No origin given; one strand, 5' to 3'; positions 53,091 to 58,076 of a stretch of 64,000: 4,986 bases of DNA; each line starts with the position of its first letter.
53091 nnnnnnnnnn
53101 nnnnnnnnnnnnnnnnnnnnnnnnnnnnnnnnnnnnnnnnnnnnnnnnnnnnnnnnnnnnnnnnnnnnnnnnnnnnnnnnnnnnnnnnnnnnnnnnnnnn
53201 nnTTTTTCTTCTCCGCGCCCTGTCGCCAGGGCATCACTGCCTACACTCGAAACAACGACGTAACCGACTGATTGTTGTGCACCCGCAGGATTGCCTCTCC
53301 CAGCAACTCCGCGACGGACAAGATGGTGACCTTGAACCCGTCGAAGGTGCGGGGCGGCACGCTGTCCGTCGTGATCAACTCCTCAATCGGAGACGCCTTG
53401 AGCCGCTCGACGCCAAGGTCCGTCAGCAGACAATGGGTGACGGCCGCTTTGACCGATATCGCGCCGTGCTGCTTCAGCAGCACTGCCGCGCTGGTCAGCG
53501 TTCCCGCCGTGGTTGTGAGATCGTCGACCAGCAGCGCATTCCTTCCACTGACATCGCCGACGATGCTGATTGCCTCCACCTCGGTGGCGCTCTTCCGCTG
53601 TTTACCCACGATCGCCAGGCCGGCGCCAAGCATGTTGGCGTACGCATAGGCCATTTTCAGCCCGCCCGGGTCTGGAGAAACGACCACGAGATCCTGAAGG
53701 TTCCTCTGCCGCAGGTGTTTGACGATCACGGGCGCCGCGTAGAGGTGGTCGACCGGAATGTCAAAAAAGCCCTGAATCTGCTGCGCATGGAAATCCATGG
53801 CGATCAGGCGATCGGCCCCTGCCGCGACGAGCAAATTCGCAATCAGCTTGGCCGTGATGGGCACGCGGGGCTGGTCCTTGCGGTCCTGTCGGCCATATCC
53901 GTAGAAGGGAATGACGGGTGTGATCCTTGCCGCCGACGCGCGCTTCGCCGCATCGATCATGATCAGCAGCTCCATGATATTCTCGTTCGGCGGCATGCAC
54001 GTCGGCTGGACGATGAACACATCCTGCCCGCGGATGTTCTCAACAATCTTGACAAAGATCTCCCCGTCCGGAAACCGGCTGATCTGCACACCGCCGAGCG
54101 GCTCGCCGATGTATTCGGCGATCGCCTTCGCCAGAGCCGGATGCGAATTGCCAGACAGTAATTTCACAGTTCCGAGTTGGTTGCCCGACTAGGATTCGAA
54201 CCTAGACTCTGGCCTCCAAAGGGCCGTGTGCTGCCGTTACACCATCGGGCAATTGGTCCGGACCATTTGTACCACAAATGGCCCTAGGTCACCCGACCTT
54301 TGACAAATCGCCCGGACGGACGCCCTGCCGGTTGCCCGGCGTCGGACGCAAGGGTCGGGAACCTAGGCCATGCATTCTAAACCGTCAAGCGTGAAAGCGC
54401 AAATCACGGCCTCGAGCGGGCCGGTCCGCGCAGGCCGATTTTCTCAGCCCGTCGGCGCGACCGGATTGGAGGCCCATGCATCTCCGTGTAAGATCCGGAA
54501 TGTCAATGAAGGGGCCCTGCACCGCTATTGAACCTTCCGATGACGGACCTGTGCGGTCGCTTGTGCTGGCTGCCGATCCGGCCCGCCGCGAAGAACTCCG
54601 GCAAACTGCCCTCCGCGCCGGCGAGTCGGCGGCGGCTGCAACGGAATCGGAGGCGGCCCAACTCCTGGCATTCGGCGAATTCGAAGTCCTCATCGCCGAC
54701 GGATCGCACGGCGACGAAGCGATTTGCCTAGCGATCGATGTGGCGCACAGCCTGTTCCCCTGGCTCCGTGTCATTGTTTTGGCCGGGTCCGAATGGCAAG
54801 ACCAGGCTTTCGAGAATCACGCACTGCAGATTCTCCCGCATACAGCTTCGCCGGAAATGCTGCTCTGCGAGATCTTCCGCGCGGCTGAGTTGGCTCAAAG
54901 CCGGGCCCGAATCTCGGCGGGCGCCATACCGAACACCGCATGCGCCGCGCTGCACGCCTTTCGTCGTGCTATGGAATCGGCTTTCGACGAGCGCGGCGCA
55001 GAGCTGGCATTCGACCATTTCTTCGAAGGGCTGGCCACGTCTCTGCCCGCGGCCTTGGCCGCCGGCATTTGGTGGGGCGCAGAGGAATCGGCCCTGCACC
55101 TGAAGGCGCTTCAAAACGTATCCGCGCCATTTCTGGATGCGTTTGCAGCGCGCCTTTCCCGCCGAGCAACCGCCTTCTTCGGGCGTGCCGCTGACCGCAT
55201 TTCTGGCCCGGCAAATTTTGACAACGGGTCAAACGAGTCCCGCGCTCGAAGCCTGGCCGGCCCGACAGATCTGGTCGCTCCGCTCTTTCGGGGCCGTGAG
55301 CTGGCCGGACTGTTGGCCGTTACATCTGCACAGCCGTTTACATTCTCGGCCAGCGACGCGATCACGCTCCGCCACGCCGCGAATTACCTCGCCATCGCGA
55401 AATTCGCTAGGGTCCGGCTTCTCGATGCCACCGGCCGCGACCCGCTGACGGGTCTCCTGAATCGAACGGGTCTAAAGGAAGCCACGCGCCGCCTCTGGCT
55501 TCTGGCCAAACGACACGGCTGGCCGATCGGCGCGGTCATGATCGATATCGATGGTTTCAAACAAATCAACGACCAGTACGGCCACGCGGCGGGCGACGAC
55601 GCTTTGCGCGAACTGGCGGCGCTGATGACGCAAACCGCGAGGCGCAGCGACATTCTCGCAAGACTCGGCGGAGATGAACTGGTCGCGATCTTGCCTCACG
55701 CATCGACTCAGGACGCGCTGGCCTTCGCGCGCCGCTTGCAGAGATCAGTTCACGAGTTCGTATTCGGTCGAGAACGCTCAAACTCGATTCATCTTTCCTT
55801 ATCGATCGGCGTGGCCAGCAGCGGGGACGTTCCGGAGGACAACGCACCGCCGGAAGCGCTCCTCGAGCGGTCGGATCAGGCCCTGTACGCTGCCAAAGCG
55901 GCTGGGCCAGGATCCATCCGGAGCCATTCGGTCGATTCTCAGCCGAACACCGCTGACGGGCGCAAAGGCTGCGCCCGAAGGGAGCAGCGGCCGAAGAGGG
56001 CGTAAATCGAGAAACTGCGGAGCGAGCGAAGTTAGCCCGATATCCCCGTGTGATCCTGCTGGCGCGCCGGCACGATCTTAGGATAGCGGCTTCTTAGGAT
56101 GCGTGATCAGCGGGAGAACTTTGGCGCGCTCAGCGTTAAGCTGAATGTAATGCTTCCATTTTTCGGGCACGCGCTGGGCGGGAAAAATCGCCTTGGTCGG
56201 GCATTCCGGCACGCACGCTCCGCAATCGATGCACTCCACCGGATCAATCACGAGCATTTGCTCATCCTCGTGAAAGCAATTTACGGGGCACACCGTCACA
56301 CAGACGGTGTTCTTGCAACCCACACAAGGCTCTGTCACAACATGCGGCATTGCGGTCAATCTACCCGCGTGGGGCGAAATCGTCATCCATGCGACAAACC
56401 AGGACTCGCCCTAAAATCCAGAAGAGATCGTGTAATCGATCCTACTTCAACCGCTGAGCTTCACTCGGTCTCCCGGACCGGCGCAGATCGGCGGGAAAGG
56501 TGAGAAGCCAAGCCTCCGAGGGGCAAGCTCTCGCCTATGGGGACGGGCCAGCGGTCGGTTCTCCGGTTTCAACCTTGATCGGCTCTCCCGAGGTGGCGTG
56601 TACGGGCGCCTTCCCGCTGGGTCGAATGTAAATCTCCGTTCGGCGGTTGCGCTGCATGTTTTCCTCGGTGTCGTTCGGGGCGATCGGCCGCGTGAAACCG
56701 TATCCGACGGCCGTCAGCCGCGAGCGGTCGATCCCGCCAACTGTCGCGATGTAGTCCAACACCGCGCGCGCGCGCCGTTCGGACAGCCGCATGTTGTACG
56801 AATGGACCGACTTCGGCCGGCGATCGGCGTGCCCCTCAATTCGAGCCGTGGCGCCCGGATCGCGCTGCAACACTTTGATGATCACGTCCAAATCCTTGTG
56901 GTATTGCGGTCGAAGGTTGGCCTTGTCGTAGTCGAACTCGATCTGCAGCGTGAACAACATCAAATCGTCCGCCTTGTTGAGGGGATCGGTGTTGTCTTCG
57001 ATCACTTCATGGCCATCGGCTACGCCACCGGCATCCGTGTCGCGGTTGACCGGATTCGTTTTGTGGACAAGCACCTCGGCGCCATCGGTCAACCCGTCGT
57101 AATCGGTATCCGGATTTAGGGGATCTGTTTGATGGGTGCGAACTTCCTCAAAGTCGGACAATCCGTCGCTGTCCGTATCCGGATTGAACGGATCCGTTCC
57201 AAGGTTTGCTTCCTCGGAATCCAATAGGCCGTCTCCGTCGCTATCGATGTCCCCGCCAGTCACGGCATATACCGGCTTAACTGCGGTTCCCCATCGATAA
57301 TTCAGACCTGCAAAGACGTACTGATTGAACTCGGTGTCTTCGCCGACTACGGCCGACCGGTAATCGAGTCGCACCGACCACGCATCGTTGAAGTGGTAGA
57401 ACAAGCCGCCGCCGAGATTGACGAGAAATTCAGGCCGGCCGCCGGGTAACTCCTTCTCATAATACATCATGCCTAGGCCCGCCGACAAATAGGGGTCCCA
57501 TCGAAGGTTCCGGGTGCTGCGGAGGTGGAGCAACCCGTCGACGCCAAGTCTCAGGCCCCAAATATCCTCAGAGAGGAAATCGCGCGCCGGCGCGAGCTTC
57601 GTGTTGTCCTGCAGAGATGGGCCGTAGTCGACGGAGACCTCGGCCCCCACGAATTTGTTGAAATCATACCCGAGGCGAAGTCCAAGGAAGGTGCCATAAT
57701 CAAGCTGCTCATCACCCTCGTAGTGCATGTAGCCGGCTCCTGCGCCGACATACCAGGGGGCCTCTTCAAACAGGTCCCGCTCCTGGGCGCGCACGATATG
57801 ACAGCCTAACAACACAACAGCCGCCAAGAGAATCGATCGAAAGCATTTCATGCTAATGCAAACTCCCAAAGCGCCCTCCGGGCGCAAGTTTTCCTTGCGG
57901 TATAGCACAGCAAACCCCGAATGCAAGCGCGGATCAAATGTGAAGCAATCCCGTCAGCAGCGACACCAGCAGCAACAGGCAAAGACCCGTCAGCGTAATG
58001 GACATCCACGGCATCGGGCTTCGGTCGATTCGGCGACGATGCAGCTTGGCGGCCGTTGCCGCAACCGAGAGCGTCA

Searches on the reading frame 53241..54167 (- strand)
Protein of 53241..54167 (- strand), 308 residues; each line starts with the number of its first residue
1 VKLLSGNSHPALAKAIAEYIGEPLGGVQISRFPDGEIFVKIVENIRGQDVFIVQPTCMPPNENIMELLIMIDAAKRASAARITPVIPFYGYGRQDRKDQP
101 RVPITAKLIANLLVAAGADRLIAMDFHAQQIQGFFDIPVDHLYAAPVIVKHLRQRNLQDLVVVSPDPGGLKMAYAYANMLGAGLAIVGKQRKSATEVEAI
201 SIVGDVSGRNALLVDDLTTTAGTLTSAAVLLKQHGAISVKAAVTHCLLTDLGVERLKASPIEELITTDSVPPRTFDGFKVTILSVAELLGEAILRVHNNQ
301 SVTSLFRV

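Call 58: search_protein_families(library=pfam, proteins=[window:53241-54167:-], max_evalue=0.0001)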
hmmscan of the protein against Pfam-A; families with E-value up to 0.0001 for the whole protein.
window:53241-54167:- (308 aa): 3 families
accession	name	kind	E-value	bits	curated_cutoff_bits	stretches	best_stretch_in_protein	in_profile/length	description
PF13793.12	Pribosyltran_N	-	7.1e-52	174.7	25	1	1-117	1-117/117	N-terminal domain of ribose phosphate pyrophosphokinase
PF14572.12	Pribosyl_synth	-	1.2e-25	91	27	1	198-307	73-184/184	Phosphoribosyl synthetase-associated domain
PF00156.33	Pribosyltran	-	5.7e-16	58.7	26.3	1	150-245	21-124/158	Phosphoribosyl transferase domain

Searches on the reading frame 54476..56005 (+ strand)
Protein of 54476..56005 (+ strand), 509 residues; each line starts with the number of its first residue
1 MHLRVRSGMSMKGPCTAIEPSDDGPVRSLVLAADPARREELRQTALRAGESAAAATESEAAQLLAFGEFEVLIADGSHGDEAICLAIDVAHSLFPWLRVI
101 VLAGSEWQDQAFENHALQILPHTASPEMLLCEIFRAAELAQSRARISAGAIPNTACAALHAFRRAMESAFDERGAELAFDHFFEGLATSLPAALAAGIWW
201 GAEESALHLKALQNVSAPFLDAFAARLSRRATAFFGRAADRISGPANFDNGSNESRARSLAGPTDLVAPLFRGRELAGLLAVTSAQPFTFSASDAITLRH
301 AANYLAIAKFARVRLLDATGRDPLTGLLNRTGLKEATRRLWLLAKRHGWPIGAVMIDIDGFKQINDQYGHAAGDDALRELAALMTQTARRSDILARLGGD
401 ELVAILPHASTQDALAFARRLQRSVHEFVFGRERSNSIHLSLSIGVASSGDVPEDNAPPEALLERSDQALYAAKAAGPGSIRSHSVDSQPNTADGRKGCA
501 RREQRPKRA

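Call 58: search_protein_families(library=pfam, proteins=[window:54476-56005:+], max_evalue=0.0001)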
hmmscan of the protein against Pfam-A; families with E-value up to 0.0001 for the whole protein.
window:54476-56005:+ (509 aa): 3 families
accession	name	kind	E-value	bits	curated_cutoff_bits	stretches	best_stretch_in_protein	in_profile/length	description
PF00990.26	GGDEF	-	6.9e-42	143.4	23.8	1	321-477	3-158/161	Diguanylate cyclase, GGDEF domain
PF17853.6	GGDEF_2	-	6.8e-05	23.5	24.5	1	353-440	25-87/116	GGDEF-like domain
PF13492.12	GAF_3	-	7e-05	23.7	27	0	261-308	80-126/129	GAF domain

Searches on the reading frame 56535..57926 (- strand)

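Call 58: search_protein_families(library=pfam, proteins=[window:56535-57926:-], max_evalue=0.0001)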
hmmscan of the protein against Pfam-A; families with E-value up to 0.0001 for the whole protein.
window:56535-57926:- (463 aa): 3 families
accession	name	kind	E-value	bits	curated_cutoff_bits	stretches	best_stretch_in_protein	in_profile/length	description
PF18884.5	TSP3_bac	-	1.7e-19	69.8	25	2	228-249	1-22/22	Bacterial TSP3 repeat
PF00691.25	OmpA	-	5.3e-19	68.8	27.2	1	331-428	2-98/98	OmpA family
PF13505.12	OMP_b-brl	-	1.4e-17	64.9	28.7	1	36-205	3-169/175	Outer membrane protein beta-barrel domain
